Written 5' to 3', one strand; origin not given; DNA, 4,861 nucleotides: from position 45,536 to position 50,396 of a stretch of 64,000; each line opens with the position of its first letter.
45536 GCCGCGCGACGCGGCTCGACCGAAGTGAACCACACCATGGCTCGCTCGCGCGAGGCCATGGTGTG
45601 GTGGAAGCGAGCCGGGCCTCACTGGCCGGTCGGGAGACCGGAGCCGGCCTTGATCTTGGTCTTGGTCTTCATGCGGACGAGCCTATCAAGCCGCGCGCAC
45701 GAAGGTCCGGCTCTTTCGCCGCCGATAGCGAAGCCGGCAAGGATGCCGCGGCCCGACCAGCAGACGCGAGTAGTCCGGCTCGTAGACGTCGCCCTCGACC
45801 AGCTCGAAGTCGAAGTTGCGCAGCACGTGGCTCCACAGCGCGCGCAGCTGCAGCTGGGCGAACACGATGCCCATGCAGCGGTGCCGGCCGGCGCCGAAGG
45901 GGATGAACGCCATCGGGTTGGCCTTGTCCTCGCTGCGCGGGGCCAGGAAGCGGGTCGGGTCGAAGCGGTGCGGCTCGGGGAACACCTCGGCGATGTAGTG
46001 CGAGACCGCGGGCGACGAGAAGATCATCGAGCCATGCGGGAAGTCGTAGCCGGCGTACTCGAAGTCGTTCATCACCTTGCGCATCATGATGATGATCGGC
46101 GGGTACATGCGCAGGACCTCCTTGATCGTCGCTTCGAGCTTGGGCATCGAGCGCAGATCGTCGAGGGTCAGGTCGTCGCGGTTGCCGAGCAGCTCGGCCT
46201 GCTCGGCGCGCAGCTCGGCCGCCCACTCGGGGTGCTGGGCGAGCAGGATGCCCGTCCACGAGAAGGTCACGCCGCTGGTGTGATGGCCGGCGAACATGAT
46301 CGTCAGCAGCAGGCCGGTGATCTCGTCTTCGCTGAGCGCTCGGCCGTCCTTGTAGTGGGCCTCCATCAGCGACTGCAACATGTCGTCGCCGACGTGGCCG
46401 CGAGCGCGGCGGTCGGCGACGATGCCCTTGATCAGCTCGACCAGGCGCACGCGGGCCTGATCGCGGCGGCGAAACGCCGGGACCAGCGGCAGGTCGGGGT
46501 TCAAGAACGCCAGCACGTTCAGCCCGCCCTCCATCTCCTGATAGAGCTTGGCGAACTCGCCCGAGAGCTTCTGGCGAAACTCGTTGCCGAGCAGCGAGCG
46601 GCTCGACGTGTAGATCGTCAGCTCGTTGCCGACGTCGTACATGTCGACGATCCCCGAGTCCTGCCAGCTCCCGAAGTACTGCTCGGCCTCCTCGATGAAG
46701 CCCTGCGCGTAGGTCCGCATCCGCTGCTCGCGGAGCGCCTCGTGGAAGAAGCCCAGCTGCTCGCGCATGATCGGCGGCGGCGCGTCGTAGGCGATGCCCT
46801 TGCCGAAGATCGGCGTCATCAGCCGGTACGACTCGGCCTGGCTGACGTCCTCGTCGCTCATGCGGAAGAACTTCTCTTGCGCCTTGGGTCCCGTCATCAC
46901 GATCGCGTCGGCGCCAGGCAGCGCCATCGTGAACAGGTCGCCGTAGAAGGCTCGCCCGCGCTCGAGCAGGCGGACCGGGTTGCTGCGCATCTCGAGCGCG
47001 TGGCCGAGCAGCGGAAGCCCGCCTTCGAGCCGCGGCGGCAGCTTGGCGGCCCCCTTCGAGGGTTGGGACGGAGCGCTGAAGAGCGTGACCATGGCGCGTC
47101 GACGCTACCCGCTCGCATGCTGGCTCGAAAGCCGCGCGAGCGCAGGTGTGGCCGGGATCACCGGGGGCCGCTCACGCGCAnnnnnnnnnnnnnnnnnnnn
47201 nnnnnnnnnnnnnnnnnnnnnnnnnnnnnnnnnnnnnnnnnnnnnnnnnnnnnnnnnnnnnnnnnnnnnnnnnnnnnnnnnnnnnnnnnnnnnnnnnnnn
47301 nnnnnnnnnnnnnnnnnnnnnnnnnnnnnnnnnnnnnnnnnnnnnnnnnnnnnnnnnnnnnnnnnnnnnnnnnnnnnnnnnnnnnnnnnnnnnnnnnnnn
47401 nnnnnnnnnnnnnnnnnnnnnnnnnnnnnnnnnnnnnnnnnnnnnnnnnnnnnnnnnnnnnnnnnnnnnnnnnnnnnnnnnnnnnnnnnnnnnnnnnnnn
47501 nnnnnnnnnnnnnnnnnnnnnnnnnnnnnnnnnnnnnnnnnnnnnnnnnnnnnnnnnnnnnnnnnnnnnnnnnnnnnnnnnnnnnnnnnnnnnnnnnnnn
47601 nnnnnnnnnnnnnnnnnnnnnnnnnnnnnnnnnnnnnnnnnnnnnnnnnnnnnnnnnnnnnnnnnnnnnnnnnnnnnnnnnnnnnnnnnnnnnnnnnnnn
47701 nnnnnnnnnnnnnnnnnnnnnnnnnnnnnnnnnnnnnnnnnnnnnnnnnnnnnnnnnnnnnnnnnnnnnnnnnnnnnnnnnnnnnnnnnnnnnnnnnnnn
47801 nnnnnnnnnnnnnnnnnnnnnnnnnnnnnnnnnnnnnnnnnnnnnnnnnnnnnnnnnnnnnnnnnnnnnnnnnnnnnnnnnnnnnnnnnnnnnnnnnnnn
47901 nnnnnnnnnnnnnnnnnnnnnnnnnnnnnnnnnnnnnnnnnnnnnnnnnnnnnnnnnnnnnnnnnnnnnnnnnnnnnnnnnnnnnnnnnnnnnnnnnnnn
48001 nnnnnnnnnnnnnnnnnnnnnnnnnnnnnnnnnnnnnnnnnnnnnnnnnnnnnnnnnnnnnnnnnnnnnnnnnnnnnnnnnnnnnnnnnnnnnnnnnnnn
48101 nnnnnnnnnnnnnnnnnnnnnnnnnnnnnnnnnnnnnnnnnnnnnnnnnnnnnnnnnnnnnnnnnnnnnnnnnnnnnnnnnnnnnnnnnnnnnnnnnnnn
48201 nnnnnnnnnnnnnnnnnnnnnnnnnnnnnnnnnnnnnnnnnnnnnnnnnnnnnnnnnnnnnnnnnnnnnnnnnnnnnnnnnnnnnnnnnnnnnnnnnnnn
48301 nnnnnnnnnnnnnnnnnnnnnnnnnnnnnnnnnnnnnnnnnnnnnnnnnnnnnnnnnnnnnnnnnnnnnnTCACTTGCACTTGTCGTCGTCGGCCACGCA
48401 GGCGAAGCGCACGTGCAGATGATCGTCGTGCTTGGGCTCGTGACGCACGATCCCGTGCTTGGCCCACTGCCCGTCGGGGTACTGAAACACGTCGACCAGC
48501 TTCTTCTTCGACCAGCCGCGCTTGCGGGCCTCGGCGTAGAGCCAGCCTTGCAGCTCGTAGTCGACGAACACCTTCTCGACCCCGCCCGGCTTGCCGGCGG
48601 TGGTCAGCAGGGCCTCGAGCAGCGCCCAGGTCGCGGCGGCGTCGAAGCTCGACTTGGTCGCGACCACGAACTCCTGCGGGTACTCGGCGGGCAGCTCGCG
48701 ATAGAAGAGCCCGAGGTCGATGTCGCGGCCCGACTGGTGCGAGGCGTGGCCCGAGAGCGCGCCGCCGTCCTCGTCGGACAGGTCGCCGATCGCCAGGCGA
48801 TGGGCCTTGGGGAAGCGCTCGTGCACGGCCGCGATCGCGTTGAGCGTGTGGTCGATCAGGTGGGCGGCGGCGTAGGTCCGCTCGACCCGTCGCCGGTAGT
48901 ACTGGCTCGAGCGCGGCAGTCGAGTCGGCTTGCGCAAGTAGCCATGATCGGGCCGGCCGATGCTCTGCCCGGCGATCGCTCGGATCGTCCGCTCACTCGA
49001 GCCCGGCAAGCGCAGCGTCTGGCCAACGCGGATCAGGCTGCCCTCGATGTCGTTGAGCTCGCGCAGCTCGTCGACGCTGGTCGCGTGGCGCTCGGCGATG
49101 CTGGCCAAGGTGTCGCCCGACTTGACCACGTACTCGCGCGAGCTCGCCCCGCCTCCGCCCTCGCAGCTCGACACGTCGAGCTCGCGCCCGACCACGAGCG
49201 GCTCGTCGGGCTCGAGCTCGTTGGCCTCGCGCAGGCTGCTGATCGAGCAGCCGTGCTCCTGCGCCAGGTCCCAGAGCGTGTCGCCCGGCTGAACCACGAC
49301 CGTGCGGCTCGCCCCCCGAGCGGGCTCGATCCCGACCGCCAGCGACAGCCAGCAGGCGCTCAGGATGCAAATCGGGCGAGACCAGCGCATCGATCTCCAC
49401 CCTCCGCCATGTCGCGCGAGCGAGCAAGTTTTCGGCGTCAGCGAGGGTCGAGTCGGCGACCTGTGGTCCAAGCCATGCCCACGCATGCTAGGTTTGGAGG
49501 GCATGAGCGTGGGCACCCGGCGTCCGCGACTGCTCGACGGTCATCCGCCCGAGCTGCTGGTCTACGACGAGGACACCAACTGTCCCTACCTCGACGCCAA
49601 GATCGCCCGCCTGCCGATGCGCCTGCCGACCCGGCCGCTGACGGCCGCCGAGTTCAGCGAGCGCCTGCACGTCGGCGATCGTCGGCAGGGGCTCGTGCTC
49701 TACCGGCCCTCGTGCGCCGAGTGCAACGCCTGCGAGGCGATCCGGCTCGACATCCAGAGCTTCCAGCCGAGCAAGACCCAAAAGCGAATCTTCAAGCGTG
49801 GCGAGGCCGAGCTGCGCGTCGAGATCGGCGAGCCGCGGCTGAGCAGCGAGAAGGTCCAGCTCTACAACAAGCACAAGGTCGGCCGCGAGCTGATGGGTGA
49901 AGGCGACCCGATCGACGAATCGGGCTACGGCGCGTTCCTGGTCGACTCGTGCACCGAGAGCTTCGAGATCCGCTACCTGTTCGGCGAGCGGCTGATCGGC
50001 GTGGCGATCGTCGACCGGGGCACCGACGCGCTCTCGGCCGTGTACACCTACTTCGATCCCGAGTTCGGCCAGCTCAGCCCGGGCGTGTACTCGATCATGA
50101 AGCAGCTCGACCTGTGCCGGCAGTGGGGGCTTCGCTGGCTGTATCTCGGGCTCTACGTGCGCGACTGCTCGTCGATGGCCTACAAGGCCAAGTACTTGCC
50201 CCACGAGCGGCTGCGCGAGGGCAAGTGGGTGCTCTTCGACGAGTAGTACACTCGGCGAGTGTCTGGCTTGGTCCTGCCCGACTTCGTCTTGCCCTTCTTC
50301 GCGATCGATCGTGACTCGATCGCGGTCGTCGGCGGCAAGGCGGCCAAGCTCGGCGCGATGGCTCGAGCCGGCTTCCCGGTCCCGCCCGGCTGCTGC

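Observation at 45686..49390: CYP51-like sterol 14-alpha-demethylase in a same-strand string with an RCC1-repeat protein and a LysM-M74 endopeptidase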

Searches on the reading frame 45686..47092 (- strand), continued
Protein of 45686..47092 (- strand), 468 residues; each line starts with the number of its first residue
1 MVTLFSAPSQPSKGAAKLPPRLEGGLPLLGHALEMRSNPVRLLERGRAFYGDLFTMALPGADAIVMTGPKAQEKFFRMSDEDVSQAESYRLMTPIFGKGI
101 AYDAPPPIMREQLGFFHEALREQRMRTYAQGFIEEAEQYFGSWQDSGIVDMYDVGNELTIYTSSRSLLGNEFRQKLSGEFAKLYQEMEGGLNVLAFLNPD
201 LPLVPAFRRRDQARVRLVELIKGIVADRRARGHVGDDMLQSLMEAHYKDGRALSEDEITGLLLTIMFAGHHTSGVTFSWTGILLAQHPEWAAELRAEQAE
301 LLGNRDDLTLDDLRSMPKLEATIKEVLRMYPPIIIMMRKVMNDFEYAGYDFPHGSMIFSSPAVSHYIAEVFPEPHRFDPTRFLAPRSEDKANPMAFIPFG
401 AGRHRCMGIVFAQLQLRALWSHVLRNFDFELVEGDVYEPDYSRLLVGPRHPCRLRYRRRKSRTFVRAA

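Call 48: list_cluster_members(proteins=[window:45686-47092:-, window:48371-49390:-, P0121, window:44503-45399:+])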
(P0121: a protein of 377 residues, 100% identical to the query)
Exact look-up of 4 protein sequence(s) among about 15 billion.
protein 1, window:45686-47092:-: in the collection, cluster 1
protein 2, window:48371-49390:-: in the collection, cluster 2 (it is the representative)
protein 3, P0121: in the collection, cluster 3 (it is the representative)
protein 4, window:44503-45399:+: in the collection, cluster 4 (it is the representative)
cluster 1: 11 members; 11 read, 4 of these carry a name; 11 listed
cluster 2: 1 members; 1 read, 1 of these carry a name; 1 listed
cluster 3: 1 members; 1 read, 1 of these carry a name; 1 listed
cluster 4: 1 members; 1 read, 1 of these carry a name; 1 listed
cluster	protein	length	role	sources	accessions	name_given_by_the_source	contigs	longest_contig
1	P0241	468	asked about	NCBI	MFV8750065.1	cytochrome P450 [Nannocystaceae bacterium ST9]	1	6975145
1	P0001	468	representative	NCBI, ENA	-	-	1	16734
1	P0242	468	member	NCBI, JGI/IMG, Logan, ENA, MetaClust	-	\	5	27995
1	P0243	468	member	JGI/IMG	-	sterol 14-demethylase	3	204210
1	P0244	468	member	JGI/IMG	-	sterol 14-demethylase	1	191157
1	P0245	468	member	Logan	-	-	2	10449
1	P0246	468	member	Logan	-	-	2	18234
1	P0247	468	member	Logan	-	-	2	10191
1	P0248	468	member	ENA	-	-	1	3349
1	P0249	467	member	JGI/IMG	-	-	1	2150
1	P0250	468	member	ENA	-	-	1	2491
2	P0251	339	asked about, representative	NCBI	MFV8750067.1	penicillin-insensitive murein endopeptidase [Nannocystaceae bacterium ST9]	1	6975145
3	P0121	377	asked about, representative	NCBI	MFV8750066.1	RCC1 domain-containing protein [Nannocystaceae bacterium ST9]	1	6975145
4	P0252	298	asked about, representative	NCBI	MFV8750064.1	DUF6734 family protein [Nannocystaceae bacterium ST9]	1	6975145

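Call 50: find_encoding_contigs(protein=P0243, flank=6000, max_places=3)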
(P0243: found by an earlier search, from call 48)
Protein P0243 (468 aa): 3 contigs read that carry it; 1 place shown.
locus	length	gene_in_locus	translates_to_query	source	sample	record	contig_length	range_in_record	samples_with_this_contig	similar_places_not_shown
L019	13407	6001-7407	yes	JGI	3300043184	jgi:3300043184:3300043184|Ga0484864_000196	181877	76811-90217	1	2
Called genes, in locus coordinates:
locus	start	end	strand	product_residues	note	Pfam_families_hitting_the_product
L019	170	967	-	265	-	PF00730:HhH-GPD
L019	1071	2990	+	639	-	PF17517:IgGFc_binding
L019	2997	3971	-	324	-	PF00339:Arrestin_N (faint)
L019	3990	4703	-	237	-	PF04376:ATE_N, PF13480:Acetyltransf_6 (weak), PF04377:ATE_C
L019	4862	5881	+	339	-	PF01476:LysM, PF03411:Peptidase_M74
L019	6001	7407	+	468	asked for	PF00067:p450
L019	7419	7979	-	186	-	-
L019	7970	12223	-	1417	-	PF20148:DUF6531, PF25023:TEN_YD-shell (weak), PF05593:RHS_repeat, PF25023:TEN_YD-shell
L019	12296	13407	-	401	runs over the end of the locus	-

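Call 51: find_encoding_contigs(protein=P0242, flank=6000, max_places=5)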
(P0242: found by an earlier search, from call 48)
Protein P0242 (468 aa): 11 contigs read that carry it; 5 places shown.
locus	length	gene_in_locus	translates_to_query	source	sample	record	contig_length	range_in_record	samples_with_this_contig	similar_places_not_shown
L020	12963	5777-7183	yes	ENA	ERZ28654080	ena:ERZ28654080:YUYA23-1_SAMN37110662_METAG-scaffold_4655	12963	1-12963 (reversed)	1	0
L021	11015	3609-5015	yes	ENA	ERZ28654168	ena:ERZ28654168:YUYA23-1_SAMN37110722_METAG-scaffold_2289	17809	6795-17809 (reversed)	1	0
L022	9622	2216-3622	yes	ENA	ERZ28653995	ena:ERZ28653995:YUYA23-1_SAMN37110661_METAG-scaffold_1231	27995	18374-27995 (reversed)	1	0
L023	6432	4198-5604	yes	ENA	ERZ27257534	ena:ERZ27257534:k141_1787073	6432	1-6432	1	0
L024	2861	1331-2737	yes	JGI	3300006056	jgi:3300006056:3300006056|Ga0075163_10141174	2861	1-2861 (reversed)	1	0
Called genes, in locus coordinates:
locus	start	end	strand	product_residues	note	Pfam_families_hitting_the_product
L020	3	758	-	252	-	?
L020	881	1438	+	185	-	-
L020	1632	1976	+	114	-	-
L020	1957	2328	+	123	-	-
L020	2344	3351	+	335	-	-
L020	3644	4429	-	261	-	PF04376:ATE_N, PF04377:ATE_C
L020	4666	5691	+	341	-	PF01476:LysM, PF03411:Peptidase_M74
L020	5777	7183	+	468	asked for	PF00067:p450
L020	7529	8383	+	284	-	PF00753:Lactamase_B, PF17778:WHD_BLACT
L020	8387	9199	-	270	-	PF00561:Abhydrolase_1, PF12146:Hydrolase_4, PF12697:Abhydrolase_6, PF03096:Ndr, PF12146:Hydrolase_4 (weak)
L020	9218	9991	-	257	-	-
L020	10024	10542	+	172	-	-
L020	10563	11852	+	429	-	PF00753:Lactamase_B, PF12706:Lactamase_B_2 (faint)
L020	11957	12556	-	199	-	PF00856:SET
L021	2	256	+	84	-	?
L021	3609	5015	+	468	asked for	PF00067:p450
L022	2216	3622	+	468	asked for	PF00067:p450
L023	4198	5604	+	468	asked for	PF00067:p450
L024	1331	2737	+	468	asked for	PF00067:p450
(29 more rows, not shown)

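Call 61: search_protein_families(library=pfam, max_evalue=0.00001, proteins=[L013:11281-14787:+, L012:11122-14748:+])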
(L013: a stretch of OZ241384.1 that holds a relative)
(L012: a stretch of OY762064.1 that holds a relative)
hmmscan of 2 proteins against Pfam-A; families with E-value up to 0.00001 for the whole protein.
L013:11281-14787:+ (1169 aa): 5 families
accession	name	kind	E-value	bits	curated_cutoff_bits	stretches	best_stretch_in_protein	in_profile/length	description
PF13243.12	SQHop_cyclase_C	-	2.3e-55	188.3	26.1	1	821-1145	3-318/319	Squalene-hopene cyclase C-terminal domain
PF13249.12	SQHop_cyclase_N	-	2.8e-46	158.5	26.2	1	516-809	2-290/291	Squalene-hopene cyclase N-terminal domain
PF08491.16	SE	-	2.1e-22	79.9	20.1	1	191-422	5-252/276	Squalene epoxidase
PF01494.25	FAD_binding_3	-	2.7e-20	73.3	22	1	46-345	2-315/349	FAD binding domain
PF01266.30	DAO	-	9.1e-07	29.2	27.9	1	47-93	1-50/353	FAD dependent oxidoreductase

L012:11122-14748:+ (1209 aa): 6 families
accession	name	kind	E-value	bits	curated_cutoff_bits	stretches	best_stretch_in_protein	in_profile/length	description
PF13243.12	SQHop_cyclase_C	-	3.1e-59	201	26.1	1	871-1195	2-318/319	Squalene-hopene cyclase C-terminal domain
PF13249.12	SQHop_cyclase_N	-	1.1e-45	156.5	26.2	1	567-860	2-290/291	Squalene-hopene cyclase N-terminal domain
PF08491.16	SE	-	5.6e-19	68.7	20.1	1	241-479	5-259/276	Squalene epoxidase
PF01494.25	FAD_binding_3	-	1.7e-15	57.6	22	1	96-395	2-315/349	FAD binding domain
PF01266.30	DAO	-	7.8e-07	29.4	27.9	1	97-143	1-50/353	FAD dependent oxidoreductase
PF12831.13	FAD_oxidored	-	2.6e-06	27.4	27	1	97-253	1-152/416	FAD dependent oxidoreductase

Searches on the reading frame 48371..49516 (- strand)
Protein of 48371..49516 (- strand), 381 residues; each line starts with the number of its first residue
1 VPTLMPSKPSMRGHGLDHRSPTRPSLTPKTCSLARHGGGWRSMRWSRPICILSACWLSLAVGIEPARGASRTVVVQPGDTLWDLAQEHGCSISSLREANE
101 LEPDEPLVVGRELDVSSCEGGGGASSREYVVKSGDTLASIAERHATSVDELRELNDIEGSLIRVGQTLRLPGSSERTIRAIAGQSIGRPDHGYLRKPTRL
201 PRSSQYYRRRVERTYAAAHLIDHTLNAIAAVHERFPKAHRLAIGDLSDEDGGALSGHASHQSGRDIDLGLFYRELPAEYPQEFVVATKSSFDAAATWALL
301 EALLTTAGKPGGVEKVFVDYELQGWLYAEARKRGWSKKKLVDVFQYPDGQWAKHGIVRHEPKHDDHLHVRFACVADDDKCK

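Call 3: search_protein_families(library=pfam, proteins=[window:48371-49516:-])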
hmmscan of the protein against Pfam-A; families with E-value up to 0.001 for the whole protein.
window:48371-49516:- (381 aa): 3 families
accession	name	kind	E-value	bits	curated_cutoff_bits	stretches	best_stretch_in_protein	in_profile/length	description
PF01476.26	LysM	-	6.8e-28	96.8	20.9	2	129-171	1-43/43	LysM domain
PF03411.18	Peptidase_M74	-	9.4e-17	61.8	25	1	185-381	1-193/240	Penicillin-insensitive murein endopeptidase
PF23473.1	LysM3_LYK4_5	-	5.2e-05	23.7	29.3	0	129-160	5-36/48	LYK4/5 LysM3 domain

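Call 4: search_protein_families(library=ncbifam, proteins=[window:48371-49516:-])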
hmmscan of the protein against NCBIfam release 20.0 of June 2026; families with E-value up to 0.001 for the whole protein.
window:48371-49516:- (381 aa): 14 families
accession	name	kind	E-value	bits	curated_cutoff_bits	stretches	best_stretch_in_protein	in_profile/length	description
NF006947.1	PRK09429.1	equivalog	2e-16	60.2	272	1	181-381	12-205/256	penicillin-insensitive murein endopeptidase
NF041208.1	celldiv_DipM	equivalog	1.9e-14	53.7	740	1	124-178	181-235/419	cell division endopeptidase DipM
NF050804.1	CellDivDipMCaul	equivalog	7.7e-14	51.4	900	1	47-172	285-405/634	cell division endopeptidase DipM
NF008050.0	PRK10783.1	equivalog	2.5e-13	49.2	508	1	125-181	342-398/457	murein transglycosylase D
NF040883.1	amid_act_ActS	equivalog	6.7e-13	48.5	375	1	121-177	28-85/242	amidase activator ActS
NF010495.0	PRK13914.1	equivalog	1.1e-11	44.4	647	1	65-116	22-72/481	invasion associated endopeptidase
NF004974.0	PRK06347.1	equivalog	1.5e-11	44.1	701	2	70-169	479-590/592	1,4-beta-N-acetylmuramoylhydrolase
NF042931.1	SAG1386_EF1546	equivalog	3.3e-11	43.5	80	1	126-170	109-157/158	SAG1386/EF1546 family surface-associated protein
NF010723.1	PRK14125.1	equivalog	5.2e-10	39.2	60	1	126-172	32-86/87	cell division suppressor protein YneA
TIGR02899.1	spore_safA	subfamily_domain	6.1e-10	38.9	67.85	1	75-99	1-25/44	SafA/ExsA family spore coat assembly protein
NF052398.1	Agg_Promo_Fact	equivalog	1.3e-09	38.5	170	1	127-176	29-79/202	aggregation-promoting factor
TIGR02907.1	spore_VI_D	equivalog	1.9e-07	31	169.85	1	128-171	301-344/344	stage VI sporulation protein D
NF012230.0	LWXIA_domain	equivalog_domain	2.9e-06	27.3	33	0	127-147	3-23/74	LWXIA domain-containing protein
NF047755.1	LIC_10271_M23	exception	7.1e-06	25.9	180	0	119-185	17-83/207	LIC_10271 family cell wall hydrolase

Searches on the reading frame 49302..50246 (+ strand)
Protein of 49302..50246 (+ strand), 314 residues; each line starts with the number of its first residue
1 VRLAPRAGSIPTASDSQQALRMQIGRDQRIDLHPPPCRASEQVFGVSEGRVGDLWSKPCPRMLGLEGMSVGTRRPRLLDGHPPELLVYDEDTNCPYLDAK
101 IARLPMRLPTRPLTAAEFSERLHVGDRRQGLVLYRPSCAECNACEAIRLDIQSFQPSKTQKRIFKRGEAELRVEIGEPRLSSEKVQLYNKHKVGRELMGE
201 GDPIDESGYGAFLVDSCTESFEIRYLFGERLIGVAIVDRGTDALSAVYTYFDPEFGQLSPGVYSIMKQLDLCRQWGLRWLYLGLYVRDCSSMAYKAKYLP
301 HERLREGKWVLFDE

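Call 3: search_protein_families(library=pfam, proteins=[window:49302-50246:+])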
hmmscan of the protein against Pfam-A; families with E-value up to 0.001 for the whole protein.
window:49302-50246:+ (314 aa): 3 families
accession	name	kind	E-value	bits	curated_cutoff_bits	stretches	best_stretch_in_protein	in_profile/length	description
PF04377.21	ATE_C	-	2e-33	116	25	1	183-304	1-121/122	Arginine-tRNA-protein transferase, C terminus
PF04376.19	ATE_N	-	1.9e-16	60.5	27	1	93-162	2-72/72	Arginine-tRNA-protein transferase, N terminus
PF13480.13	Acetyltransf_6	-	0.00019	22.1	22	1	226-284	78-136/143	Acetyltransferase (GNAT) domain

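Call 4: search_protein_families(library=ncbifam, proteins=[window:49302-50246:+])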
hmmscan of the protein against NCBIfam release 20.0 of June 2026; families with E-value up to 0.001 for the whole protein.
window:49302-50246:+ (314 aa): 7 families
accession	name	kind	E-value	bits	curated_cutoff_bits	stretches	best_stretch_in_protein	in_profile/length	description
NF002346.0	PRK01305.2-3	equivalog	3.2e-85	285.5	170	1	84-310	18-243/247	arginyltransferase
NF002341.0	PRK01305.1-1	equivalog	7.3e-58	196.2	252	1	91-312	20-240/247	arginyltransferase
NF002344.0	PRK01305.2-1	equivalog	2.5e-53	181.2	252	1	88-306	7-226/241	arginyltransferase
NF002345.0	PRK01305.2-2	equivalog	7e-48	163.7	246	1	90-309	12-228/230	arginyltransferase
NF002342.0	PRK01305.1-3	equivalog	4.9e-45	154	205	1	90-312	17-238/239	arginyltransferase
NF002343.0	PRK01305.1-4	equivalog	1.9e-41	142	267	1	92-313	18-245/256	arginyltransferase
NF002347.0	PRK01305.2-4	equivalog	1.4e-38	133.1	358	1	93-310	17-231/236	arginyltransferase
